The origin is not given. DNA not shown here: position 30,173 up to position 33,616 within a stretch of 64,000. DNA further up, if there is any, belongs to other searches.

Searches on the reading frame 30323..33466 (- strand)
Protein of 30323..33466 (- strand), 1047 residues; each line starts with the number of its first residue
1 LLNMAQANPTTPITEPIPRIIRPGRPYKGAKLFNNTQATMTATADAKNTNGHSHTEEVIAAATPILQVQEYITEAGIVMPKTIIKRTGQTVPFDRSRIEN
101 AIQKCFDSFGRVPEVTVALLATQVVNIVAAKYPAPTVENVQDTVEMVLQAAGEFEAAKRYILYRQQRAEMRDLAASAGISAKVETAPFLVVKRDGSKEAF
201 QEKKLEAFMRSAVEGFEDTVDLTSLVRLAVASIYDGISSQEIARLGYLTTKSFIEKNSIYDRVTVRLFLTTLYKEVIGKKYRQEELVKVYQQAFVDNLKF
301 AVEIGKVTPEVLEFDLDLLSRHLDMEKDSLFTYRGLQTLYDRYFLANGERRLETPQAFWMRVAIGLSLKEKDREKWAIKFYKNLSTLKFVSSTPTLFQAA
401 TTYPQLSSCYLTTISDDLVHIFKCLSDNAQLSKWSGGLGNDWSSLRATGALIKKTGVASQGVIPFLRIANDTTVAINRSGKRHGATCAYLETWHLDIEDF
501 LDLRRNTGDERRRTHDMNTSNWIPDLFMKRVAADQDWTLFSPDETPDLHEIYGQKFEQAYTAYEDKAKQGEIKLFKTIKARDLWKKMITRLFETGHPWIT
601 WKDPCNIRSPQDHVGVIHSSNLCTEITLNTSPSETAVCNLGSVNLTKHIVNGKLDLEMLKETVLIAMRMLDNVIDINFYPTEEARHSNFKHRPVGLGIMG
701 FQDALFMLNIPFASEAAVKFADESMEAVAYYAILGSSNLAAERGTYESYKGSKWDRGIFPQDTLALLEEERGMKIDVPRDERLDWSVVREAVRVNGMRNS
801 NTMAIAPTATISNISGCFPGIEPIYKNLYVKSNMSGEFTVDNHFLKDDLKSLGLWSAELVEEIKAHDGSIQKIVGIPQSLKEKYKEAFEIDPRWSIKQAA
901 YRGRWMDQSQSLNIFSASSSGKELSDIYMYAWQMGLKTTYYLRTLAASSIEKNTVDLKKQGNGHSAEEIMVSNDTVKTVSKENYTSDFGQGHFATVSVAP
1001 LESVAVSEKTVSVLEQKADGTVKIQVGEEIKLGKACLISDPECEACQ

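Call 60: search_protein_families(library=ncbifam, proteins=[window:30323-33466:-], max_evalue=1e-10)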
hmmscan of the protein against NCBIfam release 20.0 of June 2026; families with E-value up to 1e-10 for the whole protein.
window:30323-33466:- (1047 aa): 23 families
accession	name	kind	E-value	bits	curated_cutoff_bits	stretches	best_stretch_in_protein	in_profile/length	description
NF005544.0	PRK07207.1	equivalog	0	1270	965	1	67-1047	20-965/965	ribonucleoside-diphosphate reductase subunit alpha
NF009029.0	PRK12365.1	equivalog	0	1091.5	1350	1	82-961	119-1010/1046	ribonucleoside-diphosphate reductase subunit alpha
NF005101.0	PRK06539.1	equivalog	6.4e-224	745.5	988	1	189-965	4-781/822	ribonucleoside-diphosphate reductase subunit alpha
TIGR02506.1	NrdE_NrdA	equivalog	4.3e-210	699.3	341.05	1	333-944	1-615/616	ribonucleoside-diphosphate reductase subunit alpha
NF006279.0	PRK08447.1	equivalog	2.1e-188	628.3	1082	3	190-633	4-436/789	ribonucleoside-diphosphate reductase subunit alpha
NF009028.0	PRK12364.1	equivalog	8.5e-144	480.5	1377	3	82-635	2-545/842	ribonucleoside-diphosphate reductase subunit alpha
NF006665.0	PRK09209.1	equivalog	5e-142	474.8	1057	2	187-832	9-665/761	ribonucleoside-diphosphate reductase subunit alpha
NF005483.0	PRK07088.1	equivalog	2.2e-132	442.8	1214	2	253-832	80-669/764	ribonucleoside-diphosphate reductase subunit alpha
TIGR02504.1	NrdJ_Z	equivalog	2.5e-115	386.4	399.95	1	339-938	5-592/606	adenosylcobalamin-dependent ribonucleoside-diphosphate reductase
NF006577.0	PRK09102.1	equivalog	9.4e-114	380.8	620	3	322-551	16-235/604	ribonucleoside-diphosphate reductase subunit alpha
NF005010.0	PRK06406.1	subfamily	2.6e-108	363.3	1125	4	570-756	383-565/771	vitamin B12-dependent ribonucleotide reductase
NF006417.0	PRK08665.1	equivalog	2.3e-105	353.5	961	1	334-944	15-565/759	vitamin B12-dependent ribonucleotide reductase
NF006578.0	PRK09103.1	equivalog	1.2e-83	281.5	813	1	188-949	5-739/761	class 1a ribonucleoside-diphosphate reductase subunit alpha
TIGR04170.1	RNR_1b_NrdE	exception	1.3e-75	255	750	1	315-830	67-595/698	class 1b ribonucleoside-diphosphate reductase subunit alpha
NF006207.0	PRK08332.1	equivalog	2.1e-67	227.4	2400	2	634-945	1249-1555/1684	vitamin B12-dependent ribonucleotide reductase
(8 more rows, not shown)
